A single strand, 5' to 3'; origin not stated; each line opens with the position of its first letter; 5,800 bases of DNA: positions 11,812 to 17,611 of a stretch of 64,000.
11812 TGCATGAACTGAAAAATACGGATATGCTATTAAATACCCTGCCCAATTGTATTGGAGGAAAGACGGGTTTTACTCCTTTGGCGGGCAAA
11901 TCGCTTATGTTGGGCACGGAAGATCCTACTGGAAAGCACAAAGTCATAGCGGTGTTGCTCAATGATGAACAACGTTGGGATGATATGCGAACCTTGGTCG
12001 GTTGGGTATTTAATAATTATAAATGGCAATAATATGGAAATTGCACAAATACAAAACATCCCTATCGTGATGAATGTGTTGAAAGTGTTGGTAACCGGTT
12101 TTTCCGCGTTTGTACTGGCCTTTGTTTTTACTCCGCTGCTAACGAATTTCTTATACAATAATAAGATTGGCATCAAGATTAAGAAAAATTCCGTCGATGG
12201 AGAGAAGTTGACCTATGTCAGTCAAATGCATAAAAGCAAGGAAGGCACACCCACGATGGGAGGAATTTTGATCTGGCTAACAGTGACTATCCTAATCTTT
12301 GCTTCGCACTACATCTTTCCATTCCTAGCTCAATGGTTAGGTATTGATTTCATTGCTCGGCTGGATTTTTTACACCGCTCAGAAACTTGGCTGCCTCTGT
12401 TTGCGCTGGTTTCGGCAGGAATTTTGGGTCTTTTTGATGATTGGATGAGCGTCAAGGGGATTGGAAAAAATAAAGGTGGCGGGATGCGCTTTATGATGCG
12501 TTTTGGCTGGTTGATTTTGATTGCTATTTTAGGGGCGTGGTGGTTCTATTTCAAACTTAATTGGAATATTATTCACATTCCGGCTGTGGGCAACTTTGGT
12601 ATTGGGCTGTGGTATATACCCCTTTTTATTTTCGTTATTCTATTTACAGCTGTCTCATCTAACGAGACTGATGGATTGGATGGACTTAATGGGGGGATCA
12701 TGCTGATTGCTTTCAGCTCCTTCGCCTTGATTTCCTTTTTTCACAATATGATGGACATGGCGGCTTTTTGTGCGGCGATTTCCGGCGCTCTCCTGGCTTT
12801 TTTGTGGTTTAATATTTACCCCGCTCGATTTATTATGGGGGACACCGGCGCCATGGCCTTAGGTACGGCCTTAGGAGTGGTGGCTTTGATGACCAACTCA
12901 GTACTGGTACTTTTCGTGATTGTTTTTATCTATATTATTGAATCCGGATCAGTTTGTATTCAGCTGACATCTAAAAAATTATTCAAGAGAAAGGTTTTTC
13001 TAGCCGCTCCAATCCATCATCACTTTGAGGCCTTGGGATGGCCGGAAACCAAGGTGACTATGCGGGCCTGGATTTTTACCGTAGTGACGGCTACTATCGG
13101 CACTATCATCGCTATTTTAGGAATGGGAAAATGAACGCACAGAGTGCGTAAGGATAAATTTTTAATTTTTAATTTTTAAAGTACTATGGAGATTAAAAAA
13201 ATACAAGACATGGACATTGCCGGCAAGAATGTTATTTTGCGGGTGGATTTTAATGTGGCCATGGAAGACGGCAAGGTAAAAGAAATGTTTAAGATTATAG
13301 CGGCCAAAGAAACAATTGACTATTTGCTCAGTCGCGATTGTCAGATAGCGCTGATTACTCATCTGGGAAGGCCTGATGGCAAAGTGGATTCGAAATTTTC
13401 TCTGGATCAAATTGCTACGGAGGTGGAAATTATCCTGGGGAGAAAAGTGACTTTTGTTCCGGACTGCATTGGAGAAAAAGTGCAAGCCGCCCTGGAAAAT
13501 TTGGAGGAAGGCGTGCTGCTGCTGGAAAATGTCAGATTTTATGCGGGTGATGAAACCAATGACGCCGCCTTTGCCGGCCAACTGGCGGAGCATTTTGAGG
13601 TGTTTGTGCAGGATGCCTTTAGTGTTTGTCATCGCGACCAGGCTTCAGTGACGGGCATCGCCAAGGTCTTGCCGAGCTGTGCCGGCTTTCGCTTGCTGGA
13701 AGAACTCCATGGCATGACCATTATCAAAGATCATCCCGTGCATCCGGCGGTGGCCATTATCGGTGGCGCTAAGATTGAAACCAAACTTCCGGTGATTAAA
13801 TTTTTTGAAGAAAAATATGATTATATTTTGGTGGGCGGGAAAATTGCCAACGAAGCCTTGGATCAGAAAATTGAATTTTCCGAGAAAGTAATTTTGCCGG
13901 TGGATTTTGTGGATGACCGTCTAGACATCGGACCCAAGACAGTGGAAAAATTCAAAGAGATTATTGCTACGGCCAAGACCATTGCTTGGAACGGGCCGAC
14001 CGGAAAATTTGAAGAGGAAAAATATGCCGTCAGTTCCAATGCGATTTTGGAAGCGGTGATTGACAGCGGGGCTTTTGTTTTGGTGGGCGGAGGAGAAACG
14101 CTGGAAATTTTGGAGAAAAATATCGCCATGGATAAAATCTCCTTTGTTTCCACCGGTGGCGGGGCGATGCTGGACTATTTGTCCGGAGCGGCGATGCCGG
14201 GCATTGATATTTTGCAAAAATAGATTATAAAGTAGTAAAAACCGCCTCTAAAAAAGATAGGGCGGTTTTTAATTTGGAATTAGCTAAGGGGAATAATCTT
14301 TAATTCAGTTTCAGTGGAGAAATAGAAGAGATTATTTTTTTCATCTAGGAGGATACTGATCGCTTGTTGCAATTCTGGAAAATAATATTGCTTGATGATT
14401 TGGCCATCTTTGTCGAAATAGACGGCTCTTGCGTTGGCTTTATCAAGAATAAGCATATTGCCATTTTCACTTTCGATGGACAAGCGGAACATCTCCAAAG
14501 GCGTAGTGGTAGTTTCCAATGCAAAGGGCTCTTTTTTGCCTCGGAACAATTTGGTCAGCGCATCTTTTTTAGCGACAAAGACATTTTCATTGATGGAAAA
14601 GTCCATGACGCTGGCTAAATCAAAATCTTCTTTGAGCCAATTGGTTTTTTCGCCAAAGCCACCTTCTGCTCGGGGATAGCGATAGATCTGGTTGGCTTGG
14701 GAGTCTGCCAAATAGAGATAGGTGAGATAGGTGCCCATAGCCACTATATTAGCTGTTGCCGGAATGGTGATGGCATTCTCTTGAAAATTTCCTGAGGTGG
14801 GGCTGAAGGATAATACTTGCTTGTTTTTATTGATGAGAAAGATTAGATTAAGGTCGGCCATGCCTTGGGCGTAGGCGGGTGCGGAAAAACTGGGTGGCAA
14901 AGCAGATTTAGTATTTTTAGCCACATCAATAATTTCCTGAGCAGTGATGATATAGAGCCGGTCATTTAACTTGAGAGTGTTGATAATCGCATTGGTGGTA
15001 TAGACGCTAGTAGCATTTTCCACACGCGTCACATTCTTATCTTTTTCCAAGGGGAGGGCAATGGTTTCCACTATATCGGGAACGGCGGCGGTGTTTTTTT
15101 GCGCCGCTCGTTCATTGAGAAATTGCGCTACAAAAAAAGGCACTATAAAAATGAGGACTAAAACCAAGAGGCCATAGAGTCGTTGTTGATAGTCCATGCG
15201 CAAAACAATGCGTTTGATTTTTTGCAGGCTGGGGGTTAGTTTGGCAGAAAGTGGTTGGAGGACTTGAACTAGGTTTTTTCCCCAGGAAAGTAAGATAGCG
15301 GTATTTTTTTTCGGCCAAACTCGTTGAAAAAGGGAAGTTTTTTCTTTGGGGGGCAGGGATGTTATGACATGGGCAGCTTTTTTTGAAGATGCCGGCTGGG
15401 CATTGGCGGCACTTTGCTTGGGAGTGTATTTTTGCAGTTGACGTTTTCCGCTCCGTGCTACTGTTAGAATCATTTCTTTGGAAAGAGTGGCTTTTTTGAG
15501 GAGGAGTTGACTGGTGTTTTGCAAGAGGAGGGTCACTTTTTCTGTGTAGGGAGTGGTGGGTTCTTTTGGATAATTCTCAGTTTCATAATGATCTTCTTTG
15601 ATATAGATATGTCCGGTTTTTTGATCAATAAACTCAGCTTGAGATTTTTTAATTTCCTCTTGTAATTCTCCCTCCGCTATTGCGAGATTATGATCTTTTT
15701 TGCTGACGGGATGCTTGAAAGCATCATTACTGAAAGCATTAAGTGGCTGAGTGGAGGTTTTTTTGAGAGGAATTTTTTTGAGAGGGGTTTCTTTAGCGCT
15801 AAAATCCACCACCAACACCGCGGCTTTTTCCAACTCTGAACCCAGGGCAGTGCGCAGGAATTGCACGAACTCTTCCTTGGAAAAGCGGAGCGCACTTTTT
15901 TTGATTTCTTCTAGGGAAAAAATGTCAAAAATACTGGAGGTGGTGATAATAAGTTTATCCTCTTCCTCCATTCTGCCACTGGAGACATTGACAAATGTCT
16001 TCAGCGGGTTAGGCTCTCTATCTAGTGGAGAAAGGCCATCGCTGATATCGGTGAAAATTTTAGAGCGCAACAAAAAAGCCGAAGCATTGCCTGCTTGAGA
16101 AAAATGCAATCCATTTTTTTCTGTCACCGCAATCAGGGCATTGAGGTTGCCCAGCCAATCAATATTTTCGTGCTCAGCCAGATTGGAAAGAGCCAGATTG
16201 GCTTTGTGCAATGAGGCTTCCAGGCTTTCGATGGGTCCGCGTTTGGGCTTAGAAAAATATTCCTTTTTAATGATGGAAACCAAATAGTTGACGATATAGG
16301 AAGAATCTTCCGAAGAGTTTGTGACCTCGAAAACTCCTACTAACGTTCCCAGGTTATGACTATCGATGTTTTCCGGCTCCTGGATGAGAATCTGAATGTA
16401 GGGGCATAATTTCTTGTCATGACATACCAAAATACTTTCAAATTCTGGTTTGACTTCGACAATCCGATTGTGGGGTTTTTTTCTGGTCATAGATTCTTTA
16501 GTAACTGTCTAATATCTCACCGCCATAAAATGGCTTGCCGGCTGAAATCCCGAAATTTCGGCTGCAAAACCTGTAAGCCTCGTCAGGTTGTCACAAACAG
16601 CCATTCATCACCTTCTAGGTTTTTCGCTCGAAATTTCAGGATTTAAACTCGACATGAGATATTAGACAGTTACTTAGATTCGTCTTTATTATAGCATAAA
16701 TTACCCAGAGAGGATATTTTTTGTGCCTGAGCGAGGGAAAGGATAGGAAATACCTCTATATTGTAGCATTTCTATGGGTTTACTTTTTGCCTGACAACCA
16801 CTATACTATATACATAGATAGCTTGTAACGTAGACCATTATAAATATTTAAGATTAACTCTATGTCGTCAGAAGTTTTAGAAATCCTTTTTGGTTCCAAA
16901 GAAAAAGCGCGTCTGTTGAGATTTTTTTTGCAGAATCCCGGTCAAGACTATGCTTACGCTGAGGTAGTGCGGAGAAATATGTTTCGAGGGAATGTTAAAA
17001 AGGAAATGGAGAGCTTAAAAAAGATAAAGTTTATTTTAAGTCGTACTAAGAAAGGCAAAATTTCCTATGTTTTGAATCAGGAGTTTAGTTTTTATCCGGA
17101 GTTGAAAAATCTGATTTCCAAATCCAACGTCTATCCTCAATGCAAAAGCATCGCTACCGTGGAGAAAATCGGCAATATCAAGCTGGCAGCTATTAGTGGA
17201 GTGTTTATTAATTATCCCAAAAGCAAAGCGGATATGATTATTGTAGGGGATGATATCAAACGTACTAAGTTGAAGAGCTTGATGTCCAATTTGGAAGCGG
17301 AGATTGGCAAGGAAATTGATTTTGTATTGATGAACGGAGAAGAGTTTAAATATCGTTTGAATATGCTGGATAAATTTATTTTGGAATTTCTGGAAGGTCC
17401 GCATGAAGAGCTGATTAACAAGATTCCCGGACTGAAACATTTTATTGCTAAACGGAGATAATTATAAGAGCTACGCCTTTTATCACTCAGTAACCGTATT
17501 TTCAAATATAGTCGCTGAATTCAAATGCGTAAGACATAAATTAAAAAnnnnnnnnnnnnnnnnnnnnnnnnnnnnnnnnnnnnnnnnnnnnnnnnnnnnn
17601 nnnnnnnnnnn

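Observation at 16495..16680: A ~185-nt element with 22-bp terminal inverted repeats and nested stems in a divergent promoter region (6S-RNA-like or MITE-like)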

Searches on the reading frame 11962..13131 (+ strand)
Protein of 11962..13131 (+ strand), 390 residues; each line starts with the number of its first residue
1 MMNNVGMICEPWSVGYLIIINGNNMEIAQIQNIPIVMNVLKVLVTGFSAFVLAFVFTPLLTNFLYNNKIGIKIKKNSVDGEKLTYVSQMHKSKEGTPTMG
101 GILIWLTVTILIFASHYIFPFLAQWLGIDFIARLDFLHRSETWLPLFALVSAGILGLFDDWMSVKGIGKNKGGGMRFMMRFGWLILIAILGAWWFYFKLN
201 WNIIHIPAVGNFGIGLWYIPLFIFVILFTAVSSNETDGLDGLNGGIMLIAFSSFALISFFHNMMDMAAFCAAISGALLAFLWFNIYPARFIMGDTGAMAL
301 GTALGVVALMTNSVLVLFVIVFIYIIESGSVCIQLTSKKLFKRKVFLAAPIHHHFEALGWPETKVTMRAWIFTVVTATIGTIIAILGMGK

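Call 9: search_protein_families(library=pfam, proteins=[window:11962-13131:+])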
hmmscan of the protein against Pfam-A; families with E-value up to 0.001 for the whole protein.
window:11962-13131:+ (390 aa): 2 families
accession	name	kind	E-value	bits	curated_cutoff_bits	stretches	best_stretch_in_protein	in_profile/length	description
PF00953.26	Glycos_transf_4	-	1.1e-25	90.9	27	1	145-311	4-159/160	Glycosyl transferase family 4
PF10555.14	MraY_sig1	-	5.3e-05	22.9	20.1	1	93-104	1-12/13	Phospho-N-acetylmuramoyl-pentapeptide-transferase signature 1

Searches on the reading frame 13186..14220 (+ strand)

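Call 9: search_protein_families(library=pfam, proteins=[window:13186-14220:+])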
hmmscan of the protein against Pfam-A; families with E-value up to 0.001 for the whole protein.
window:13186-14220:+ (345 aa): 1 family
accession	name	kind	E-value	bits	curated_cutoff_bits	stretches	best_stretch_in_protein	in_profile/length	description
PF00162.24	PGK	-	4.2e-101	339.1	27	2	6-225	1-221/379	Phosphoglycerate kinase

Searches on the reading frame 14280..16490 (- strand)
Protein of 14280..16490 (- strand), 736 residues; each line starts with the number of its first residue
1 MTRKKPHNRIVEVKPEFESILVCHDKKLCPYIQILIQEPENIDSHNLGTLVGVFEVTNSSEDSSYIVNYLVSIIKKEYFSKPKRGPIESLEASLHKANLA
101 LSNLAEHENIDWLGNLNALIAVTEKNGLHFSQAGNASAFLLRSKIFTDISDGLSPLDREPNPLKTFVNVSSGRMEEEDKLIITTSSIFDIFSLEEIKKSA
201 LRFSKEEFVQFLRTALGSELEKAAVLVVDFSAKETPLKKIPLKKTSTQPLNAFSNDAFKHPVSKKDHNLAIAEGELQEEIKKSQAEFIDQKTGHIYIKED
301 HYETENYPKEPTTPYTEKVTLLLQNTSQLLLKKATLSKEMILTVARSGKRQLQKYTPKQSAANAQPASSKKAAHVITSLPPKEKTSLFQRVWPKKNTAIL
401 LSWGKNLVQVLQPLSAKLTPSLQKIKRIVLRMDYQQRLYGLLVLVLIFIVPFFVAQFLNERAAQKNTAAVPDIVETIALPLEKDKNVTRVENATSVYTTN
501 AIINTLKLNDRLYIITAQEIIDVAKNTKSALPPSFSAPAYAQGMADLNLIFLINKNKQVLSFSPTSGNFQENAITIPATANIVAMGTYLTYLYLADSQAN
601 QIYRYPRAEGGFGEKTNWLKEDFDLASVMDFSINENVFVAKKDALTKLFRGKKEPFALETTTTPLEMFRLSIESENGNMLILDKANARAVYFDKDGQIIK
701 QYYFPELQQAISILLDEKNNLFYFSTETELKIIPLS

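Call 9: search_protein_families(library=pfam, proteins=[window:14283-16490:-])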
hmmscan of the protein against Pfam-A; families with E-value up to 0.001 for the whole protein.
window:14283-16490:- (736 aa): 0 families

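Call 21: find_encoding_contigs(protein=window:14280-16490:-, flank=3000, max_places=10)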
Protein window:14280-16490:- (736 aa): 8 contigs read that carry it; 1 place shown.
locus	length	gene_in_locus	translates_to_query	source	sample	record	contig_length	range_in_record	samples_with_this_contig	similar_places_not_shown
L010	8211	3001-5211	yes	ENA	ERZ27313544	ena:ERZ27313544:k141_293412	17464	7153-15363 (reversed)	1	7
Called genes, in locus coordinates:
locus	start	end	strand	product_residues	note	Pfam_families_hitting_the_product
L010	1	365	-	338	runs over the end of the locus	PF00953:Glycos_transf_4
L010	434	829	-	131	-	-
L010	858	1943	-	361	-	PF02646:RmuC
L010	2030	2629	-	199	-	-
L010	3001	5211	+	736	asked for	-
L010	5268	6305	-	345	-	PF00162:PGK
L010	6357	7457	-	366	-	PF10555:MraY_sig1 (faint), PF00953:Glycos_transf_4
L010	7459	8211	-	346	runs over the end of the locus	PF00768:Peptidase_S11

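Call 22: find_homologous_proteins(query=window:14283-16490:-, max_evalue=1e-10)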
Query window:14283-16490:- (736 aa): 356 proteins with E <= 1e-10 among 8000 candidates; the best 120 are listed.
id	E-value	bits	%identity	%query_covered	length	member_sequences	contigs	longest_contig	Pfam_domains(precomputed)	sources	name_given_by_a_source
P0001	0.0e+0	1607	100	100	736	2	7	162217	-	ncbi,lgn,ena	-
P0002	0.0e+0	1198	74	100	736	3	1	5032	-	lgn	-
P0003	0.0e+0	1044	65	100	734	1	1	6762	-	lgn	-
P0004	4.6e-290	982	61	100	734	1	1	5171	-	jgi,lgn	jgi:hypothetical protein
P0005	5.9e-286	968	61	100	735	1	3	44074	-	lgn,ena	-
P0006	5.7e-248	843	56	100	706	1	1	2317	-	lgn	-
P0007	2.1e-221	755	50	100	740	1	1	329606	-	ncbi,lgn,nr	ncbi:MAG: hypothetical protein Q7T51_04830 [Candidatus Moranbacteria bacterium]|nr:hypothetical prot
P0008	1.6e-219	749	49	100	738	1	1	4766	-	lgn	-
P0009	3.1e-217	741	51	100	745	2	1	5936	-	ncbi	-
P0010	1.0e-216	740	49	100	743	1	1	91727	-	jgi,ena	-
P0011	2.3e-216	738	49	100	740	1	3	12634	-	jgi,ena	-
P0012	5.8e-216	737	49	100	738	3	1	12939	-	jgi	-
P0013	1.1e-214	733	50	100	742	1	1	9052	-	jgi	jgi:hypothetical protein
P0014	1.4e-214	732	49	100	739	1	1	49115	-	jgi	jgi:hypothetical protein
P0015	1.7e-214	732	50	100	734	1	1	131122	-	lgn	-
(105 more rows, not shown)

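Call 23: find_encoding_contigs(protein=P0002, flank=3000, max_places=3)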
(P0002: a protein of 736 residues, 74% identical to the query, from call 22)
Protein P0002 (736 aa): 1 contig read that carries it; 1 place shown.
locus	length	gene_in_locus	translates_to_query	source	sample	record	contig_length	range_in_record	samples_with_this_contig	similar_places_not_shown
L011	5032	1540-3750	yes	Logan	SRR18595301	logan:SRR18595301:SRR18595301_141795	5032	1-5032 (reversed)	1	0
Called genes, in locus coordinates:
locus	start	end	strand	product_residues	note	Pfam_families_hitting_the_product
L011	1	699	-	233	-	?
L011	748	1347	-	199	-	-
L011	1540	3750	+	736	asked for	-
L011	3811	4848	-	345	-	PF00162:PGK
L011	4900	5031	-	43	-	?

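Call 24: find_encoding_contigs(protein=P0003, flank=3000, max_places=3)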
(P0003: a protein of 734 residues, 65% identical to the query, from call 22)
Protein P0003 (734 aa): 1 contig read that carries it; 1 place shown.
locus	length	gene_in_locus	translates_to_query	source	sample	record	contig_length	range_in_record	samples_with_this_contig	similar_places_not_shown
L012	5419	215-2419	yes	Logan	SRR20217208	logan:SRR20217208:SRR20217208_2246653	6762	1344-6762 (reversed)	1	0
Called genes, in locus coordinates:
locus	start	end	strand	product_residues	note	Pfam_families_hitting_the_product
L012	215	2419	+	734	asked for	-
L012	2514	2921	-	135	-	PF03652:RuvX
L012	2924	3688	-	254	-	PF00557:Peptidase_M24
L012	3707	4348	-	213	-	PF00406:ADK, PF06414:Zeta_toxin (weak), PF13207:AAA_17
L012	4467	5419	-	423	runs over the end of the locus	PF00344:SecY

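Call 25: find_encoding_contigs(protein=P0005, flank=3000, max_places=3)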
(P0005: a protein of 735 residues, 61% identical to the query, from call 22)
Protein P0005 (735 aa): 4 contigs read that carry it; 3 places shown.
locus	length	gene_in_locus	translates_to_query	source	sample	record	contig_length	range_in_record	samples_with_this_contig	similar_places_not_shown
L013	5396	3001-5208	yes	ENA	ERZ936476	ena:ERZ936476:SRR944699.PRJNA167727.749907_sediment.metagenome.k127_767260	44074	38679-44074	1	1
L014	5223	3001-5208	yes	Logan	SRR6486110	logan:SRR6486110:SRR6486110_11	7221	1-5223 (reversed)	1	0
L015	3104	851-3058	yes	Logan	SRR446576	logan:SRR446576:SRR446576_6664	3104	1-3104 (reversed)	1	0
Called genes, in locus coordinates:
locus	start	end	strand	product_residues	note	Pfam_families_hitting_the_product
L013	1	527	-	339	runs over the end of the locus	PF00953:Glycos_transf_4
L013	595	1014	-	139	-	-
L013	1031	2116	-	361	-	PF02646:RmuC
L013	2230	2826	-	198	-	-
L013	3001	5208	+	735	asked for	-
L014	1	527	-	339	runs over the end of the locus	PF00953:Glycos_transf_4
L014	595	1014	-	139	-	-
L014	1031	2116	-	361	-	PF02646:RmuC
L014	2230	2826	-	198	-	-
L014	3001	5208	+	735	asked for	-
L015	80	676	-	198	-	-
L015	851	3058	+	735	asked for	-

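Call 26: find_encoding_contigs(protein=P0004, flank=3000, max_places=3)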
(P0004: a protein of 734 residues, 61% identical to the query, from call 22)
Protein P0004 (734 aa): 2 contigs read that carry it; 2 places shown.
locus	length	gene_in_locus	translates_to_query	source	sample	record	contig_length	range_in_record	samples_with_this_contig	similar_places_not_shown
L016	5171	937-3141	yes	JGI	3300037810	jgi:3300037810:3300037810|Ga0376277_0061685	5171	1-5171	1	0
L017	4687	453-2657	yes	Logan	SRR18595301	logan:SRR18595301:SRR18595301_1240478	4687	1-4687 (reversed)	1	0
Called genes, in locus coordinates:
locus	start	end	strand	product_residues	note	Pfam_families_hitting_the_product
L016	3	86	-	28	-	?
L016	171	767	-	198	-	-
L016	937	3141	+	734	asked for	-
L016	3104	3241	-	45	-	-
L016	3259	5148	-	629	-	PF03717:PBP_dimer, PF00905:Transpeptidase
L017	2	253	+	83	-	?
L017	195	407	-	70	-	-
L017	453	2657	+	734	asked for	-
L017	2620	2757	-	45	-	-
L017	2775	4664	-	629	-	PF03717:PBP_dimer, PF00905:Transpeptidase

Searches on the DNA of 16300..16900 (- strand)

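Call 5: search_rna_families(source=window, start=16300, end=16900, threshold=evalue, max_evalue=10)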
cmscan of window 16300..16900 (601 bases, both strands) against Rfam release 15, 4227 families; matches with E-value up to 10: 3.
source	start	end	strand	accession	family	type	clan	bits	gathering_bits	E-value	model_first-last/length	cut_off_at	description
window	16560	16594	-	RF01357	CRISPR-DR31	Gene; CRISPR;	-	17.4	35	0.71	1-37/37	no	CRISPR RNA direct repeat element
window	16567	16628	-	RF00215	Tombus_3_III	Cis-reg;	-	15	35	2.3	1-70/70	no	Tombus virus defective interfering (DI) RNA region 3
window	16402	16499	+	RF02453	ncr952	Gene; sRNA;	-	13.8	100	1.7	1-143/143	no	Bacillus sRNA ncr952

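Call 37: search_dna_similar(query=window:16495-16680:-, collection=plasmids, mode=distant, max_evalue=1)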
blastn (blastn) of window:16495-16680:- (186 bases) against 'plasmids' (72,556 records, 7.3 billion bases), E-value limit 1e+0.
No match.

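Call 38: search_dna_similar(query=window:16495-16680:-, collection=phages, mode=distant, max_evalue=1)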
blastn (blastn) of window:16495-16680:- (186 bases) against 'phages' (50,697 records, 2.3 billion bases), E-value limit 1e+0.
No match.

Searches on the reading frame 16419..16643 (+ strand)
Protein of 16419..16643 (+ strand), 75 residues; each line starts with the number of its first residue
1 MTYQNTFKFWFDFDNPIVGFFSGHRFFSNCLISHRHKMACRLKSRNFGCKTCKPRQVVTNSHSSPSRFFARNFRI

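Call 9: search_protein_families(library=pfam, proteins=[window:16419-16643:+])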
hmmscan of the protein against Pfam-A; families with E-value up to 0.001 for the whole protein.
window:16419-16643:+ (75 aa): 0 families

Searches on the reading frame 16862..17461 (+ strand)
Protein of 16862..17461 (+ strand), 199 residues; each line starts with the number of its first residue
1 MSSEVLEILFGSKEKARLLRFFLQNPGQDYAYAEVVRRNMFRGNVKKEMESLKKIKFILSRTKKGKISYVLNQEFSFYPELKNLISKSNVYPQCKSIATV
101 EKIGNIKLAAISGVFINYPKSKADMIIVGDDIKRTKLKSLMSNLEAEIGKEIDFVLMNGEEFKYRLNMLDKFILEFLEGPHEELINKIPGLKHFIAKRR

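Call 9: search_protein_families(library=pfam, proteins=[window:16862-17458:+])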
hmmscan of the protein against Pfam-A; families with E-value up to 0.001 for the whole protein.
window:16862-17458:+ (199 aa): 0 families

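Call 20: find_encoding_contigs(protein=window:16862-17461:+, flank=3000, max_places=10)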
Protein window:16862-17461:+ (199 aa): 13 contigs read that carry it; 6 places shown.
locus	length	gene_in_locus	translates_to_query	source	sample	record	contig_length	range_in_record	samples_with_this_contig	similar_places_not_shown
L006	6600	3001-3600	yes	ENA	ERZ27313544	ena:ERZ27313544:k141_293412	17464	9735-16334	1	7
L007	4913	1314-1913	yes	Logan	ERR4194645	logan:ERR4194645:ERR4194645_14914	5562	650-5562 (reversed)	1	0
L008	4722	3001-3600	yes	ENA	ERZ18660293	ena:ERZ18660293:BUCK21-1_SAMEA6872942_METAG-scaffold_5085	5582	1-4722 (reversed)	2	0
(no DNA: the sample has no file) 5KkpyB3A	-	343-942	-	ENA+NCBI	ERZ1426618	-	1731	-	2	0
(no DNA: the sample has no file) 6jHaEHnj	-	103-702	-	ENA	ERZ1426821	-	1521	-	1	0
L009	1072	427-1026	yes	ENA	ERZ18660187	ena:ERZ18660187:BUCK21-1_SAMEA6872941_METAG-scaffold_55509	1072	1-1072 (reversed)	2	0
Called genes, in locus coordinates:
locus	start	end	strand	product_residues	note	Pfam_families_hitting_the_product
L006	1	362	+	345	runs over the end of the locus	PF00162:PGK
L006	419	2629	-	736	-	-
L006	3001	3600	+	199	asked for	-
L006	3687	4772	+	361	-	PF02646:RmuC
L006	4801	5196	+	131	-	-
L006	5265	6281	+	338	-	PF00953:Glycos_transf_4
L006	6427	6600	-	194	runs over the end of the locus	-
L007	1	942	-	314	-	?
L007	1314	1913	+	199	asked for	-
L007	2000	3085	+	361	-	PF02646:RmuC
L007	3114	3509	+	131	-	-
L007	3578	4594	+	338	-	PF00953:Glycos_transf_4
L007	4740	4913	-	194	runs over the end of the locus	-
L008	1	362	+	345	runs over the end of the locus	PF00162:PGK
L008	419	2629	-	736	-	-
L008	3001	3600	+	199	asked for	-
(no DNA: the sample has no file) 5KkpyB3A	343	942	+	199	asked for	-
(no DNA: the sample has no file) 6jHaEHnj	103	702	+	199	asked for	-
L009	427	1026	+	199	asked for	-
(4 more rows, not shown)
